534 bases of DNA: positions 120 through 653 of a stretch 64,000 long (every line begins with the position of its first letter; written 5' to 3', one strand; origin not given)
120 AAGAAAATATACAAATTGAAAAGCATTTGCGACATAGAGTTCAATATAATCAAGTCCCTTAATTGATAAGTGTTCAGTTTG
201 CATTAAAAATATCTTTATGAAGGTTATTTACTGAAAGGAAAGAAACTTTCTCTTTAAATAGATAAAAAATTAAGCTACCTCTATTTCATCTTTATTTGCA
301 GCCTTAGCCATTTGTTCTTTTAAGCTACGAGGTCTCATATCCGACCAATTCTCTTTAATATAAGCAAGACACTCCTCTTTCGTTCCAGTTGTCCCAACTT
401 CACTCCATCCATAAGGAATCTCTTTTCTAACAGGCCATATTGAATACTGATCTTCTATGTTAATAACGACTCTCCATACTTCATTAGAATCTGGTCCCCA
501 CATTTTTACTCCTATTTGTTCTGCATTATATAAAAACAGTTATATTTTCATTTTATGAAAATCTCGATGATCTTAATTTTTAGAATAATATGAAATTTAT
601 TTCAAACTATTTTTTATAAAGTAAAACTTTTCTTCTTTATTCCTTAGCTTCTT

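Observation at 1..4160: Tail of a nonribosomal-peptide-type biosynthetic cluster (HPPD/HmaS-like, MbtH, ABC exporter, Sfp-type PPTase) ending at tRNA-Thr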

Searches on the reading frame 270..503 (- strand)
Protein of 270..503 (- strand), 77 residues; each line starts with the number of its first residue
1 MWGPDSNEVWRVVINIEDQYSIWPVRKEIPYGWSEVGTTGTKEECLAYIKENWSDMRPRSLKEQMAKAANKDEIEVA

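Call 6: search_protein_families(library=pfam, proteins=[window:270-503:-], max_evalue=0.01)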
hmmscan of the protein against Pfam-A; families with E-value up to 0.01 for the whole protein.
window:270-503:- (77 aa): 1 family
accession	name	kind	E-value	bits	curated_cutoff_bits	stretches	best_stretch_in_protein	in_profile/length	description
PF03621.18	MbtH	-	3.9e-19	68.3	27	1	5-51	7-53/53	MbtH-like protein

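Call 7: search_protein_families(library=ncbifam, proteins=[window:270-503:-], max_evalue=0.01)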
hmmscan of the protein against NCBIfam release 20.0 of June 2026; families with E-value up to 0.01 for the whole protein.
window:270-503:- (77 aa): 0 families

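Call 8: find_encoding_contigs(protein=window:270-503:-, flank=10000, max_places=6)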
Protein window:270-503:- (77 aa): no gene with exactly this product is on record in the collection.

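Call 11: find_related_loci(query=window:270-503:-, collection=genome_contigs, flank=10000)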
Query window:270-503:- (77 aa) in genome_contigs; peptide patterns used: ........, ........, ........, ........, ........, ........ (x = any residue, [..] = any of these).
206 stretches matched a pattern; 143 encode a relative of the query (tblastn E <= 1e-3); the best 80 are kept; 80 distinct loci.
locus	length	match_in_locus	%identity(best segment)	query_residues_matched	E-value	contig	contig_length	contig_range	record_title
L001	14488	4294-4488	68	6-70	4e-30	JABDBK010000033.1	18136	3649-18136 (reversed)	MAG: Gammaproteobacteria bacterium isolate BWMinControl_Nextera52_MAG3 3300020766.a:Ga0207028_1111, whole genome shotgun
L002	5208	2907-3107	70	8-74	2e-27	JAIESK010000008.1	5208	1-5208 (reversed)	MAG: Alphaproteobacteria bacterium isolate co.spades.METABAT.2.5kb_013 c_000000403785, whole genome shotgun sequence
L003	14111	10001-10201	67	4-70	3e-27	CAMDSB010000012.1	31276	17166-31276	MAG: Rickettsia typhi isolate ZE-03apr19-87 genome assembly, contig: ZE-03apr19-C1450, whole genome shotgun sequence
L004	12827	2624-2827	66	8-75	4e-27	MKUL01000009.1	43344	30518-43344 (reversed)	MAG: Alphaproteobacteria bacterium 41-28 SCNpilot_cont_1000_p_scaffold_1345, whole genome shotgun sequence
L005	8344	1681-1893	70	5-77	6e-27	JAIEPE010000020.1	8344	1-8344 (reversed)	MAG: Alphaproteobacteria bacterium isolate co.spades.DASTOOL.1kb_161 c_000000422196, whole genome shotgun sequence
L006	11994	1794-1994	70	8-74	1e-26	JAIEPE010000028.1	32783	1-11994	MAG: Alphaproteobacteria bacterium isolate co.spades.DASTOOL.1kb_161 c_000000440896, whole genome shotgun sequence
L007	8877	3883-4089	65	3-71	1e-25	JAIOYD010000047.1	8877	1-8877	MAG: Rickettsiaceae bacterium isolate Tobar12m-G5 Tobar12m-C6523, whole genome shotgun sequence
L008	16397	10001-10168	77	8-63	3e-25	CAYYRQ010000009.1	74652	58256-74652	MAG TPA_asm: uncultured Alphaproteobacteria bacterium isolate binchicken_co237_95 genome assembly, contig: NODE_261_leng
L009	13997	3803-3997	63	5-69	6e-25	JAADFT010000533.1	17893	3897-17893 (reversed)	MAG: Calditrichota bacterium isolate M_MaxBin.061 contig-127_8032, whole genome shotgun sequence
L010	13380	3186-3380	63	5-69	6e-25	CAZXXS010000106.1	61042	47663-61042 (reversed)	MAG TPA_asm: uncultured Cytophagia bacterium isolate binchicken_co219_432 genome assembly, contig: k141_1523886, whole g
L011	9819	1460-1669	57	5-74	1e-24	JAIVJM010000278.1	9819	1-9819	MAG: Acidobacteria bacterium isolate MAG52 MTG52_10067, whole genome shotgun sequence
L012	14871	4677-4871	60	5-69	1e-24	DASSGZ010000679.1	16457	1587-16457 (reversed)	MAG TPA_asm: Chloroflexia bacterium isolate SMAG_U1046 k141_99004, whole genome shotgun sequence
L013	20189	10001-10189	65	5-67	2e-24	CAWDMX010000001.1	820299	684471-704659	MAG: uncultured Gammaproteobacteria bacterium isolate MFD03250.bin.1.66 genome assembly, contig: contig_11877, whole gen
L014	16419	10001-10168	73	8-63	2e-24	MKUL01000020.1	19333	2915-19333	MAG: Alphaproteobacteria bacterium 41-28 SCNpilot_cont_1000_p_scaffold_1889, whole genome shotgun sequence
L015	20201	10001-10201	58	5-71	3e-24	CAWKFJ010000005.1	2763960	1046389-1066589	MAG: uncultured Acidobacteriota bacterium isolate MFD09212.bin.1.141 genome assembly, contig: contig_24621, whole genome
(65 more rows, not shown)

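Call 20: list_cluster_members(proteins=[window:3-203:-, window:270-503:-, window:718-2490:+, window:2938-3681:+, window:5338-5904:+, window:5926-7215:+])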
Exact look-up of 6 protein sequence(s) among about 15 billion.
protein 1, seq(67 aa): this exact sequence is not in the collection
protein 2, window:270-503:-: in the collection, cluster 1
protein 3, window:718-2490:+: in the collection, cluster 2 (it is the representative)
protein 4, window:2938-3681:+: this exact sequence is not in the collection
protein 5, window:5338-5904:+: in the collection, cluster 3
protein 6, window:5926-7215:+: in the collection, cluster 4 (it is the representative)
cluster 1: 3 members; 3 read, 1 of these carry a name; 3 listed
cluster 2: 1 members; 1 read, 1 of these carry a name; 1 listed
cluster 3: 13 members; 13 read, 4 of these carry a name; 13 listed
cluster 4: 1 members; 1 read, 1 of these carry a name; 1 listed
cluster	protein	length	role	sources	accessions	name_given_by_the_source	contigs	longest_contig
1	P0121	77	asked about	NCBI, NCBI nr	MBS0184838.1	MAG: MbtH family NRPS accessory protein [Proteobacteria bacterium] | MbtH family NRPS accessory protein [Pseudomonadota bacterium]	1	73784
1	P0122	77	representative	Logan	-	-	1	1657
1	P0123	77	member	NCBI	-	-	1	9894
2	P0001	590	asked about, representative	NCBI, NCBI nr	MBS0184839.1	MAG: ABC transporter ATP-binding protein [Proteobacteria bacterium] | ABC transporter ATP-binding protein [Pseudomonadota bacterium]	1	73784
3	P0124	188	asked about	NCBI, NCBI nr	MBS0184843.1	MAG: dCTP deaminase [Proteobacteria bacterium] | dCTP deaminase [Pseudomonadota bacterium]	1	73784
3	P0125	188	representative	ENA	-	-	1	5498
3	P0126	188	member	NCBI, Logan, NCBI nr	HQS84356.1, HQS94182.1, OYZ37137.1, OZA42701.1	MAG: dCTP deaminase [Alphaproteobacteria bacterium 16-39-46]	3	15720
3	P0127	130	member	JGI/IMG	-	dCTP deaminase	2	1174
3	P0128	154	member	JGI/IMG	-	dCTP deaminase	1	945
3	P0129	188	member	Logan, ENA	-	-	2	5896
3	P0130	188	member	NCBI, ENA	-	-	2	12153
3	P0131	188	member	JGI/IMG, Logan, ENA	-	-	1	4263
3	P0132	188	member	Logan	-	-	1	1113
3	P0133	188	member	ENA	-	-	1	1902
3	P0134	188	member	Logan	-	-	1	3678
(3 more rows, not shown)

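Call 24: search_protein_families(library=pfam, proteins=[L006:2076-3281:-, L006:3274-4359:-, L006:4474-5478:+, L006:5537-6310:-, L006:8246-9409:+, L006:9413-10753:+, L008:11753-13354:+, L008:14631-16397:+, L082:7999-9894:+, L082:3354-3692:-], max_evalue=0.0001)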
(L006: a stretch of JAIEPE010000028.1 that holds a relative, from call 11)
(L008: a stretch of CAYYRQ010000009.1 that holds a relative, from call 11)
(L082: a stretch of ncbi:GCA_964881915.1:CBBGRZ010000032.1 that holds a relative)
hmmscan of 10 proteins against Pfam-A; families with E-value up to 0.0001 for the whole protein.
L006:2076-3281:- (401 aa): 1 family
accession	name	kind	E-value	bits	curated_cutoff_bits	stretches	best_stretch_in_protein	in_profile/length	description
PF00155.27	Aminotran_1_2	-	1e-37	130.6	19.7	1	57-382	32-361/361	Aminotransferase class I and II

L006:3274-4359:- (361 aa): 2 families
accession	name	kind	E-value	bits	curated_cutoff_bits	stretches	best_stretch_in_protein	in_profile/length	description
PF00903.31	Glyoxalase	-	9.3e-24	84.6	20.6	2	165-279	1-104/121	Glyoxalase/Bleomycin resistance protein/Dioxygenase superfamily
PF13669.12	Glyoxalase_4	-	7.8e-11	42.7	27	1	167-272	1-95/109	Glyoxalase/Bleomycin resistance protein/Dioxygenase superfamily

L006:4474-5478:+ (334 aa): 1 family
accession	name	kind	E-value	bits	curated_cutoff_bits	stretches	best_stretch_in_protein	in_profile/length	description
PF02668.22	TauD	-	4.5e-40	138.7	27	1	39-331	11-265/267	Taurine catabolism dioxygenase TauD, TfdA family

L006:5537-6310:- (257 aa): 4 families
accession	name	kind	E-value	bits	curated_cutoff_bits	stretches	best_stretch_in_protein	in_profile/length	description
PF00975.26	Thioesterase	-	2.4e-36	126.5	26.4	1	19-242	2-224/226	Thioesterase domain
PF12697.13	Abhydrolase_6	-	1.2e-05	26.5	26.3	1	23-119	3-93/217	Alpha/beta hydrolase family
PF12146.15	Hydrolase_4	-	4.4e-05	23.3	27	0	61-120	54-109/239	Serine aminopeptidase, S33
PF00561.26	Abhydrolase_1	-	4.8e-05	23.6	25.8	0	166-232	184-244/245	alpha/beta hydrolase fold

L006:8246-9409:+ (387 aa): 2 families
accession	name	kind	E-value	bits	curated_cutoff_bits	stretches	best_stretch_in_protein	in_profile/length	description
PF01070.24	FMN_dh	-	1.2e-118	396.6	24.9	1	43-383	1-348/350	FMN-dependent dehydrogenase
PF00478.31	IMPDH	-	1.8e-06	27.7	25.6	1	305-338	204-237/345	IMP dehydrogenase / GMP reductase domain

L006:9413-10753:+ (446 aa): 2 families
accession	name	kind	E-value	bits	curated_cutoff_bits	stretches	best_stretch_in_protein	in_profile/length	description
PF07690.21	MFS_1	-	1.2e-28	100.5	33.4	2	36-379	3-335/347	Major Facilitator Superfamily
PF00083.30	Sugar_tr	-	1.8e-18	67.1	22.3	1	75-228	51-198/452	Sugar (and other) transporter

L008:11753-13354:+ (533 aa): 4 families
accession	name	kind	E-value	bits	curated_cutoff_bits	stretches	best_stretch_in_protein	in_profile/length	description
PF18456.6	CmlA_N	-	1.2e-83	280.5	25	1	7-236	1-231/232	Diiron non-heme beta-hydroxylase N-terminal domain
PF12706.13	Lactamase_B_2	-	1e-08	35.4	27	1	270-427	3-163/200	Beta-lactamase superfamily domain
PF13483.12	Lactamase_B_3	-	1.1e-07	32.5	24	1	252-323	1-63/160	Beta-lactamase superfamily domain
PF00753.33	Lactamase_B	-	4.2e-06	27.3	22.7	1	257-339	5-86/196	Metallo-beta-lactamase superfamily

L008:14631-16397:+ (589 aa): 3 families
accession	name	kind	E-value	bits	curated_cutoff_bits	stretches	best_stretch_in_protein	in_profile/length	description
PF00551.24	Formyl_trans_N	-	9.1e-13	48.8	26.1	1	75-155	88-168/181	Formyl transferase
PF00668.25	Condensation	-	1.4e-08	34.3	30.6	1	316-559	185-455/456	Condensation domain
PF02911.23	Formyl_trans_C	-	2.3e-08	34.6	21.1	1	199-295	7-98/100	Formyl transferase, C-terminal domain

L082:7999-9894:+ (632 aa): 3 families
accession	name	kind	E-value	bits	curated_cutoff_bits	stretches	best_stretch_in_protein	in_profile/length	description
PF00551.24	Formyl_trans_N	-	2.6e-14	53.8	26.1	1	80-156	90-166/181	Formyl transferase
PF02911.23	Formyl_trans_C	-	2e-05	25.2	21.1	1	205-286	7-83/100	Formyl transferase, C-terminal domain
PF00668.25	Condensation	-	2.2e-05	23.8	30.6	0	544-583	417-456/456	Condensation domain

L082:3354-3692:- (112 aa): 1 family
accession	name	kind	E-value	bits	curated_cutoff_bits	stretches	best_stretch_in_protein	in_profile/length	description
PF01329.24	Pterin_4a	-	2.1e-26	92.3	26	1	17-106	2-90/91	Pterin 4 alpha carbinolamine dehydratase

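Call 29: search_solved_structures(query=L008:7116-8201:+, max_evalue=0.00001, show_alignments=4)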
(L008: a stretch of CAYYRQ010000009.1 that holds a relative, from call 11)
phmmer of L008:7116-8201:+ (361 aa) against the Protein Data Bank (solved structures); distinct sequences matched with E-value up to 0.00001: 35.
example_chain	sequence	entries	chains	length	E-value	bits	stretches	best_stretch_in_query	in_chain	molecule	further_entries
1t47_A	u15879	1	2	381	3.3e-67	230.3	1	6-356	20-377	4-hydroxyphenylpyruvate dioxygenase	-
5ec3_A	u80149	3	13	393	1.7e-65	224.7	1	12-355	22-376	4-hydroxyphenylpyruvate dioxygenase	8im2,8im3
3isq_A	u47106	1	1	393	1.7e-65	224.7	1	12-355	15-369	4-hydroxyphenylpyruvate dioxygenase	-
8jbw_A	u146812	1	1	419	1e-64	222.1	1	6-354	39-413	4-hydroxyphenylpyruvate dioxygenase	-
1sqi_A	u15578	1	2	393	1.5e-64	221.6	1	12-355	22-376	4-hydroxyphenylpyruvic acid dioxygenase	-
9lia_B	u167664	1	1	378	5.5e-63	216.4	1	11-356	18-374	4-hydroxyphenylpyruvate dioxygenase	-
8xtv_A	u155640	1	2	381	5.7e-63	216.4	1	11-356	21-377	4-hydroxyphenylpyruvate dioxygenase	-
3zgj_A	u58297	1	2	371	1.6e-56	195.2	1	8-355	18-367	4-HYDROXYPHENYLPYRUVIC ACID DIOXYGENASE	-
2r5v_A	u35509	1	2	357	3e-56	194.3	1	9-354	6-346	PCZA361.1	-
7yvv_A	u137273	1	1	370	1.3e-46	162.7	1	36-353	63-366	4-hydroxyphenylpyruvate dioxygenase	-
1cjx_A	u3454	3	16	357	6e-34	121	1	32-357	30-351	4-HYDROXYPHENYLPYRUVATE DIOXYGENASE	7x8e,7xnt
9qmf_A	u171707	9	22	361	1.8e-32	116.1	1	50-357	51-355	4-hydroxyphenylpyruvate dioxygenase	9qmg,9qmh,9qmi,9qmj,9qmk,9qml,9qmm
9kgm_A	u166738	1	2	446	5.7e-30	107.9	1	77-333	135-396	4-hydroxyphenylpyruvate dioxygenase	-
9koy_A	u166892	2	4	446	5.7e-30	107.9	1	77-333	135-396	4-hydroxyphenylpyruvate dioxygenase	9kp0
20zq_A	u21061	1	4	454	6e-30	107.8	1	77-333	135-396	4-hydroxyphenylpyruvate dioxygenase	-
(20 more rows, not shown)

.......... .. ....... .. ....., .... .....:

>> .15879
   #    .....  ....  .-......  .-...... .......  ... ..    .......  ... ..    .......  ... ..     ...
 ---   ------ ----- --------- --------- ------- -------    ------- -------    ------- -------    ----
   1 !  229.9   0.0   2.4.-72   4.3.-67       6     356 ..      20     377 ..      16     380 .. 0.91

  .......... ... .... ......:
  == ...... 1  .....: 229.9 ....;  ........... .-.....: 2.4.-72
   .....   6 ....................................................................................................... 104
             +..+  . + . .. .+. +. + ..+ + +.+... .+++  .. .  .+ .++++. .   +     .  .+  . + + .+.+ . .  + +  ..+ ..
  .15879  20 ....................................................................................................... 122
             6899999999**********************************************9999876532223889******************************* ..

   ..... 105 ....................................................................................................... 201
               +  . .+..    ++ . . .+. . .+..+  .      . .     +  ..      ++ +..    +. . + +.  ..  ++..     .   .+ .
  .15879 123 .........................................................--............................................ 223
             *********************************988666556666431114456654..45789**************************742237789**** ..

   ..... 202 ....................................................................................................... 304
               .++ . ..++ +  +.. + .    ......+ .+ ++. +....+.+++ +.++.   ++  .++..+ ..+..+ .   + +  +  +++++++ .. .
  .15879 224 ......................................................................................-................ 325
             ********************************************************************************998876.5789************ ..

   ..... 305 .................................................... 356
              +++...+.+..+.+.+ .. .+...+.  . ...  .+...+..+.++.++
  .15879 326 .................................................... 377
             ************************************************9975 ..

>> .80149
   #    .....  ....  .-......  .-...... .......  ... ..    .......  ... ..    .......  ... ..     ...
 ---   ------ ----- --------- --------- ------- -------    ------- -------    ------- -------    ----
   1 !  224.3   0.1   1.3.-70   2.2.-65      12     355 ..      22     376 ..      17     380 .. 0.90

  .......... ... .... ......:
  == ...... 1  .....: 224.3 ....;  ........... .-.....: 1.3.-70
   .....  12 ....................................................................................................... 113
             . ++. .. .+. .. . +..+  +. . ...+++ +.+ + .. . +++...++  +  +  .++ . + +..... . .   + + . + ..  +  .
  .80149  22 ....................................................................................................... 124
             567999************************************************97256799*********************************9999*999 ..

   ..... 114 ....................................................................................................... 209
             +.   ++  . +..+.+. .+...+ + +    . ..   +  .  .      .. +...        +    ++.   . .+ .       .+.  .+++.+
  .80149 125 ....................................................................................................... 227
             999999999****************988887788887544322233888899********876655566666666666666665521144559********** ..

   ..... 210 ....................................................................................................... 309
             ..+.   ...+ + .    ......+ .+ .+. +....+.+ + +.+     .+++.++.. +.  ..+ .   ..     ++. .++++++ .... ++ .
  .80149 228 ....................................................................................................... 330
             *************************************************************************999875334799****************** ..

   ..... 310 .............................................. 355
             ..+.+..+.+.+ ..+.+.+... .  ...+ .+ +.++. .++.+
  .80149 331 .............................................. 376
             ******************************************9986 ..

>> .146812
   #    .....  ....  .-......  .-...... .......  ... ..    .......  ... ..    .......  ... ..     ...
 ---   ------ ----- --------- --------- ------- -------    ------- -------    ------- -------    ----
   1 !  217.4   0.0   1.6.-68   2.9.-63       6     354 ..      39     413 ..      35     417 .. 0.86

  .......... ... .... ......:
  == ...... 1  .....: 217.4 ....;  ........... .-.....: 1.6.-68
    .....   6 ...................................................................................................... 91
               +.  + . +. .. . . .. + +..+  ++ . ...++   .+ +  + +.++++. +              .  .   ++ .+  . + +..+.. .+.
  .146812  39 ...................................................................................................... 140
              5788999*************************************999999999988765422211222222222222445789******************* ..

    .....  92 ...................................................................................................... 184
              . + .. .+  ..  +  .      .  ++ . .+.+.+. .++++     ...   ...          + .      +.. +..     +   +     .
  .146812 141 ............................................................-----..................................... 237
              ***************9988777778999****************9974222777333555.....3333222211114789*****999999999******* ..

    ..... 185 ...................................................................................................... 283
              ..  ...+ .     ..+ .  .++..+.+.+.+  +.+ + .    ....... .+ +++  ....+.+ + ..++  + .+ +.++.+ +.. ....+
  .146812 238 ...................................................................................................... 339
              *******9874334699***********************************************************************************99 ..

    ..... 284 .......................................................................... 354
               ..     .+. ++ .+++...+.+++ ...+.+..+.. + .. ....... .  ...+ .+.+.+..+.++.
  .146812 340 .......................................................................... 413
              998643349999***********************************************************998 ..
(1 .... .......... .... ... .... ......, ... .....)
